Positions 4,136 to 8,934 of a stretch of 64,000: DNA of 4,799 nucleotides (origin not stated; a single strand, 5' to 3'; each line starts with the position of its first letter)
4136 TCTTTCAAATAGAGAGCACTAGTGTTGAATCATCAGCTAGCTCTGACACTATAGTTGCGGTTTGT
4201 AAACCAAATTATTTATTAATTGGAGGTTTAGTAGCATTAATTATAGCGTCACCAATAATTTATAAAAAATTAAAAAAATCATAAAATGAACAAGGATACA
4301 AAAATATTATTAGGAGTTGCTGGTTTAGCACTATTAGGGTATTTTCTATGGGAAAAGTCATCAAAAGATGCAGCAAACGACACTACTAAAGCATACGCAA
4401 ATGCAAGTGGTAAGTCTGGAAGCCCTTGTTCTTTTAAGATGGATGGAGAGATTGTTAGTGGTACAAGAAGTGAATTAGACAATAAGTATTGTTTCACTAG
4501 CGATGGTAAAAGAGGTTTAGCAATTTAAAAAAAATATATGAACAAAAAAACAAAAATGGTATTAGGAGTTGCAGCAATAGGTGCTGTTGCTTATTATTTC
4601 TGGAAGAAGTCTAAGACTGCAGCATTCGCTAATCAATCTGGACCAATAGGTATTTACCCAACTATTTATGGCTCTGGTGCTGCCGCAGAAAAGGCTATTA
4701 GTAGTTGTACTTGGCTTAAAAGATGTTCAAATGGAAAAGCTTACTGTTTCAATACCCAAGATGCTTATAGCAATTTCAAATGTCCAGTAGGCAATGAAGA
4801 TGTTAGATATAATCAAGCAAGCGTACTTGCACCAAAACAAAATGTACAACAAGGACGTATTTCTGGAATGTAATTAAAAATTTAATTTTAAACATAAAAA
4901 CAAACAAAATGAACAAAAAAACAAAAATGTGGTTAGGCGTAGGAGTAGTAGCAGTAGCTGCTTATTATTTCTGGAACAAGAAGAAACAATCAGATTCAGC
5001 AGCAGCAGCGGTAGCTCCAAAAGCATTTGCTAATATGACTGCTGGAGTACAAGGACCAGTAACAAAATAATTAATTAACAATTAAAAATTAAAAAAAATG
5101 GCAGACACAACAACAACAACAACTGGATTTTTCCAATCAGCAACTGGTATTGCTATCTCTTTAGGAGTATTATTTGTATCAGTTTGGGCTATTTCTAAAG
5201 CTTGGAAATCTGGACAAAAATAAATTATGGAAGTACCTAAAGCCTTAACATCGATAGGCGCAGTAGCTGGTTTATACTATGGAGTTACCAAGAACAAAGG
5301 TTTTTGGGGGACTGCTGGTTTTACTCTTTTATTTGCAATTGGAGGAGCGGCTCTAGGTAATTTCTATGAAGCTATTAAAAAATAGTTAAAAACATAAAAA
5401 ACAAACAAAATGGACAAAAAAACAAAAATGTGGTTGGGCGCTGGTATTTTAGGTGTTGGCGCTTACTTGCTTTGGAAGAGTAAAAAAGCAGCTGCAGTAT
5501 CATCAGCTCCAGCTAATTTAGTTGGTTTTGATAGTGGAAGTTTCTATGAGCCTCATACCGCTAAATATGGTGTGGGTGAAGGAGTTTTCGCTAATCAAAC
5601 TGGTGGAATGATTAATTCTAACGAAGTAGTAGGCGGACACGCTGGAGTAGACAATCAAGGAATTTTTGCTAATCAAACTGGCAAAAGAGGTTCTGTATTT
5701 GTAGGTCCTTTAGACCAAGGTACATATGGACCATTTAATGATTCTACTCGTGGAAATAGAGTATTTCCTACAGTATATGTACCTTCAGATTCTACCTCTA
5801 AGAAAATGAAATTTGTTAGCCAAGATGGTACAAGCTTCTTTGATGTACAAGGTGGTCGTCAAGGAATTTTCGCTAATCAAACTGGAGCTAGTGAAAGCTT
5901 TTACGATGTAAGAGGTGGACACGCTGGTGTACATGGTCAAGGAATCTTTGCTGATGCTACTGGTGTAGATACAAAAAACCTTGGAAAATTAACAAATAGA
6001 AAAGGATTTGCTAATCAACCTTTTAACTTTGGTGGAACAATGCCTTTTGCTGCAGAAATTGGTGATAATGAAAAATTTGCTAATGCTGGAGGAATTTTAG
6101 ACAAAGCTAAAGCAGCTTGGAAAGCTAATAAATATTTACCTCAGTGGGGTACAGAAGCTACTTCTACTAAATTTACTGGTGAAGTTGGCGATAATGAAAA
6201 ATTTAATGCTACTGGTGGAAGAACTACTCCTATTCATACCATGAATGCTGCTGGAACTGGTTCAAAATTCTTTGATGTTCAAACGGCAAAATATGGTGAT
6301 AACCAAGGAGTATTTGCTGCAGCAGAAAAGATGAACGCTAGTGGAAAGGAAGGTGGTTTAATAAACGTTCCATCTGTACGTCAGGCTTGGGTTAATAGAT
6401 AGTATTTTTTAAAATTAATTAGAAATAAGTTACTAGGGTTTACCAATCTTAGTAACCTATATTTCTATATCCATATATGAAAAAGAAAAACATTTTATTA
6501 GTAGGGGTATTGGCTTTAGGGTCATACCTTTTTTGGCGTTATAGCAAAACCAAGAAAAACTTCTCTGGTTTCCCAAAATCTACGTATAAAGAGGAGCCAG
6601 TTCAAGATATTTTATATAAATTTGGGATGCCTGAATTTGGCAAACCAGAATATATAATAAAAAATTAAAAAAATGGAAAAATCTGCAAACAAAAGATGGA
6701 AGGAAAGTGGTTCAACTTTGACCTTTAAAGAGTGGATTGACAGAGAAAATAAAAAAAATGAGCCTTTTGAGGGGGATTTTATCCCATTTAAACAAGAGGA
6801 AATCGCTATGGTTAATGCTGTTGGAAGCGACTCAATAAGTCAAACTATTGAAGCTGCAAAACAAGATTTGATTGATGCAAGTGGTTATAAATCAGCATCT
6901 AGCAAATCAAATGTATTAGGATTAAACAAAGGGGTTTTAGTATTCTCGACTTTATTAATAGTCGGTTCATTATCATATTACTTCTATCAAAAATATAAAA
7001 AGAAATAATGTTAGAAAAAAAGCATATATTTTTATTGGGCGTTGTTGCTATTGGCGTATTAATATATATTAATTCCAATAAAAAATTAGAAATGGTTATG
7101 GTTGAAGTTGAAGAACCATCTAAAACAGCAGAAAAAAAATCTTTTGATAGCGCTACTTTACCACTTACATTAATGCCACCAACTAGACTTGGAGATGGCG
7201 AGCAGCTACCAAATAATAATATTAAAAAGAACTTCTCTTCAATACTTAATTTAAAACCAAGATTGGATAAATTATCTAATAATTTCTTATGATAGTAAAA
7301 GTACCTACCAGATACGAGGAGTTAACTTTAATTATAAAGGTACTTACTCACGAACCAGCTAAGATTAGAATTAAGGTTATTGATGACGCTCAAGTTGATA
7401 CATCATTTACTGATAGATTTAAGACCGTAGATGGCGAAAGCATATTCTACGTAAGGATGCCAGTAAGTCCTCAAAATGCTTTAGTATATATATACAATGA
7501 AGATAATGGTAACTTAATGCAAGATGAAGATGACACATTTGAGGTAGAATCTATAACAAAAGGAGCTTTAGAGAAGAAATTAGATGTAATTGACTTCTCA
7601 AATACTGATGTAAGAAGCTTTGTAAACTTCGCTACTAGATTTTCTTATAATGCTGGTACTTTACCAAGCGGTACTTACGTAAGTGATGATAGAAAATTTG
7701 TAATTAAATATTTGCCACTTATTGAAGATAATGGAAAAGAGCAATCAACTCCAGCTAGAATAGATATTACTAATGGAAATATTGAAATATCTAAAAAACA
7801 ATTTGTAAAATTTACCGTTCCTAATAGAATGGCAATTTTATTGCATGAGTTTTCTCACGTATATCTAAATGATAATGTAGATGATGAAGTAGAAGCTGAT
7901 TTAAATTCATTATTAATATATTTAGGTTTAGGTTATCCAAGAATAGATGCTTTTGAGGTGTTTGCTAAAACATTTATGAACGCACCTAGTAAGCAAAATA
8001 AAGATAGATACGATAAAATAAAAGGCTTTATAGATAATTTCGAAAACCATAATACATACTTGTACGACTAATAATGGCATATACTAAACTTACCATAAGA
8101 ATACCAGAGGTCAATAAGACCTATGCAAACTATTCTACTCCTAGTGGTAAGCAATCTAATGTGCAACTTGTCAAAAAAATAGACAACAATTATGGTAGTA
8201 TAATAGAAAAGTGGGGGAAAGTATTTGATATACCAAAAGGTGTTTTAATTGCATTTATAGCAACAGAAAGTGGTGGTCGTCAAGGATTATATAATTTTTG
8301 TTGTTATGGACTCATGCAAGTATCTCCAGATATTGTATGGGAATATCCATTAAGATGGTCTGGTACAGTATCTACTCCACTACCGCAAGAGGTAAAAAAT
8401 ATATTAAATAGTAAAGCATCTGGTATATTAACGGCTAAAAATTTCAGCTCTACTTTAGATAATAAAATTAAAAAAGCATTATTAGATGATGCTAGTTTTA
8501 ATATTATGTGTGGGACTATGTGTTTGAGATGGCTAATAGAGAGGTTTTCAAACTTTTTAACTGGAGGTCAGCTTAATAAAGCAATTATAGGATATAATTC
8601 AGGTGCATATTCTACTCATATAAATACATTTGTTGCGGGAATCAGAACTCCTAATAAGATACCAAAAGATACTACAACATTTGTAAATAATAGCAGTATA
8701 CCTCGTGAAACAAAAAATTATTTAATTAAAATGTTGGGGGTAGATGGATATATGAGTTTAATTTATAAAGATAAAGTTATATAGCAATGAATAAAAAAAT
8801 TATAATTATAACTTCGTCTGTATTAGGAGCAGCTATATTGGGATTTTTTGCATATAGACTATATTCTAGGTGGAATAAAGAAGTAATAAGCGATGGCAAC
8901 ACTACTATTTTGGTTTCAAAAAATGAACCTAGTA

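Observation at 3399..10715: Expanded paralogous family of small signal-anchored proteins (M-x-K-x-TK-x-x-LG...Y-[FY]-x-W-KK) scattered through the window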

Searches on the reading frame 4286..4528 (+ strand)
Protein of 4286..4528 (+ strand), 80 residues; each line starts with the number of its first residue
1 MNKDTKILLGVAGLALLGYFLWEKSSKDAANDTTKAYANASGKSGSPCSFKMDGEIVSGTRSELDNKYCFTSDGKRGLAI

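Call 37: search_protein_families(library=pfam, proteins=[window:4286-4528:+], max_evalue=0.1)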
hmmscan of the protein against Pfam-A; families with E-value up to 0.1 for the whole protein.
window:4286-4528:+ (80 aa): 0 families

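Call 76: search_protein_families(library=ncbifam, proteins=[window:4286-4528:+], max_evalue=0.1)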
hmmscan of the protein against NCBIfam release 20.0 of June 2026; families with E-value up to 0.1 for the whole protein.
window:4286-4528:+ (80 aa): 1 family
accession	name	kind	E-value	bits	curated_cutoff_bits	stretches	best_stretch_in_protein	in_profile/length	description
NF012181.0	MSCRAMM_SdrD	exception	0.014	12.8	2500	1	17-72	795-846/1379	MSCRAMM family adhesin SdrD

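Call 77: search_protein_families(library=phrogs, proteins=[window:4286-4528:+], max_evalue=0.1)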
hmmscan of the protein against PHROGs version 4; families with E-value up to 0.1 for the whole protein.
window:4286-4528:+ (80 aa): 1 family
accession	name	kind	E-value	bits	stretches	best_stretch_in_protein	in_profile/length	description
phrog_11867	-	unknown function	0.0053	17.7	1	1-58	1-57/115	-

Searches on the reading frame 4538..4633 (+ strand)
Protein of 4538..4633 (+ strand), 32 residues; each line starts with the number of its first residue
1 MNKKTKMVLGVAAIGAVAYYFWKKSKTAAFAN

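Call 74: search_protein_representatives(alignment_id=A5)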
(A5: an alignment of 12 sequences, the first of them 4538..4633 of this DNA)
Query: 12 sequences, 32 profile positions. Proteins with E-value up to 0.001 (for the whole library): 476; up to 1e-10: 2; up to 1e-30: 0. The best 150 are listed.
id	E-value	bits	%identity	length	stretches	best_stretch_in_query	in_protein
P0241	3.2e-11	58.7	-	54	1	1-32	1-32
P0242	1.0e-10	57.1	-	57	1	1-31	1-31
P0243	2.6e-10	55.8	-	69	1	1-32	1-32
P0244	3.7e-10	55.3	-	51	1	1-31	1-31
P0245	4.0e-10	55.2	-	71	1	1-31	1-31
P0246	4.7e-10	55.0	-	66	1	1-32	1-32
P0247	4.8e-10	55.0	-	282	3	5-28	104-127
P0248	4.9e-10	54.9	-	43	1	1-31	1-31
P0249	6.0e-10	54.6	-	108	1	1-31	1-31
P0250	1.7e-09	53.2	-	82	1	1-31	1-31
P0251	2.0e-09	53.0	-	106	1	1-28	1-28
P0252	2.2e-09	52.9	-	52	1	1-31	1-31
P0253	2.2e-09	52.8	-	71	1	1-32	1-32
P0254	3.6e-09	52.2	-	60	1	1-28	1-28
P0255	4.0e-09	52.0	-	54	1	1-31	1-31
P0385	9.2e-06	41.3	-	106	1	1-31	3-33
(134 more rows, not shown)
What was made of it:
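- There are 476 clusters at E <= 1e-3 in 1.84e9 proteins, nearly all matching at residue 1 (call 74).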

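Call 79: find_encoding_contigs(protein=P0385, flank=10000, max_places=1)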
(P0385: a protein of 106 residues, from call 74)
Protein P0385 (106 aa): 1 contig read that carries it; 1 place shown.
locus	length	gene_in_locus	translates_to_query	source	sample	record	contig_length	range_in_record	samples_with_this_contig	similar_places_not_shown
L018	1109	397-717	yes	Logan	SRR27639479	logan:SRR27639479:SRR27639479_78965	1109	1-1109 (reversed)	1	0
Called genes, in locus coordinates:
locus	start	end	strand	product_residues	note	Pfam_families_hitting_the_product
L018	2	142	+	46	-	?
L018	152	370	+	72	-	-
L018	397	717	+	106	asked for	-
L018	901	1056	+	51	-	-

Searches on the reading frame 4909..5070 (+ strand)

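Call 76: search_protein_families(library=ncbifam, proteins=[window:4909-5070:+], max_evalue=0.1)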
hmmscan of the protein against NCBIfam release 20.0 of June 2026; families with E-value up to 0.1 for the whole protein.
window:4909-5070:+ (53 aa): 1 family
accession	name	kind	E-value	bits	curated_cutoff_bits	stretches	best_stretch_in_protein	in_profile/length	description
NF006578.0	PRK09103.1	equivalog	0.019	13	813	1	6-43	510-547/761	class 1a ribonucleoside-diphosphate reductase subunit alpha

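Call 77: search_protein_families(library=phrogs, proteins=[window:4909-5070:+], max_evalue=0.1)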
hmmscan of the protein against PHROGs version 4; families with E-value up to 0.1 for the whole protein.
window:4909-5070:+ (53 aa): 0 families

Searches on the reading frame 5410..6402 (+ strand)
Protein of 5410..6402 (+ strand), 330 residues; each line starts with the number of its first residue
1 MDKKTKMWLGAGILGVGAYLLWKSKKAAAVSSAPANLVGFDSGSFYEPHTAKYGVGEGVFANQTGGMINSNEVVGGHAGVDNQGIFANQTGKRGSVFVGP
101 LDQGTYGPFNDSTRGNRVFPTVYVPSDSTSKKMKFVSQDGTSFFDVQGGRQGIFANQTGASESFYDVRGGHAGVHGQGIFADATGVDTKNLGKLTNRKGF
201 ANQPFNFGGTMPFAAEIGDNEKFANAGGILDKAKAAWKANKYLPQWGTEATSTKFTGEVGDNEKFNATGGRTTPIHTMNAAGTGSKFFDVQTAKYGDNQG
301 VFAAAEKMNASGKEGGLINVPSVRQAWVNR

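Call 6: search_protein_families(library=phrogs, proteins=[window:5410-6402:+], max_evalue=0.01)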
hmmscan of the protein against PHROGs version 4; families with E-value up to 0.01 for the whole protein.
window:5410-6402:+ (330 aa): 0 families

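Call 7: search_protein_families(library=pfam, proteins=[window:5410-6402:+], max_evalue=0.01)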
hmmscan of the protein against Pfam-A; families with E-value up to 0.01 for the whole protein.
window:5410-6402:+ (330 aa): 0 families

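Call 76: search_protein_families(library=ncbifam, proteins=[window:5410-6402:+], max_evalue=0.1)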
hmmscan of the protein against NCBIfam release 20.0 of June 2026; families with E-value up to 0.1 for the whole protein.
window:5410-6402:+ (330 aa): 0 families

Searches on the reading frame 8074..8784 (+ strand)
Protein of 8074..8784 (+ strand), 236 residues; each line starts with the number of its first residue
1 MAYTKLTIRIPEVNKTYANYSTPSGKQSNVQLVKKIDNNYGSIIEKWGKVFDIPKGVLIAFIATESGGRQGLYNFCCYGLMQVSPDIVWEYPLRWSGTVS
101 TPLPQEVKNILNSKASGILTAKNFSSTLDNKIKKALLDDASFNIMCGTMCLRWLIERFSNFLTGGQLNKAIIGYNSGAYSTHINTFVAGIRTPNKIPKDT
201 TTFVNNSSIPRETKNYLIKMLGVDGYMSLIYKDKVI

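Call 6: search_protein_families(library=phrogs, proteins=[window:8074-8784:+], max_evalue=0.01)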
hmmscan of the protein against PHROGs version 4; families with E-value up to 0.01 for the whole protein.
window:8074-8784:+ (236 aa): 1 family
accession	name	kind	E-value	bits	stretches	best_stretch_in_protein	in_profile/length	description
phrog_2013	-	tail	6.6e-06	26.1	0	35-92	463-521/657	lytic tail protein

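Call 7: search_protein_families(library=pfam, proteins=[window:8074-8784:+], max_evalue=0.01)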
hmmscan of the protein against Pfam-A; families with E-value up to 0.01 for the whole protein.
window:8074-8784:+ (236 aa): 1 family
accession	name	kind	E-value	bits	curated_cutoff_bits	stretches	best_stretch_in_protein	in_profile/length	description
PF01464.25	SLT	-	8.2e-07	29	21.3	1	123-179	45-99/117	Transglycosylase SLT domain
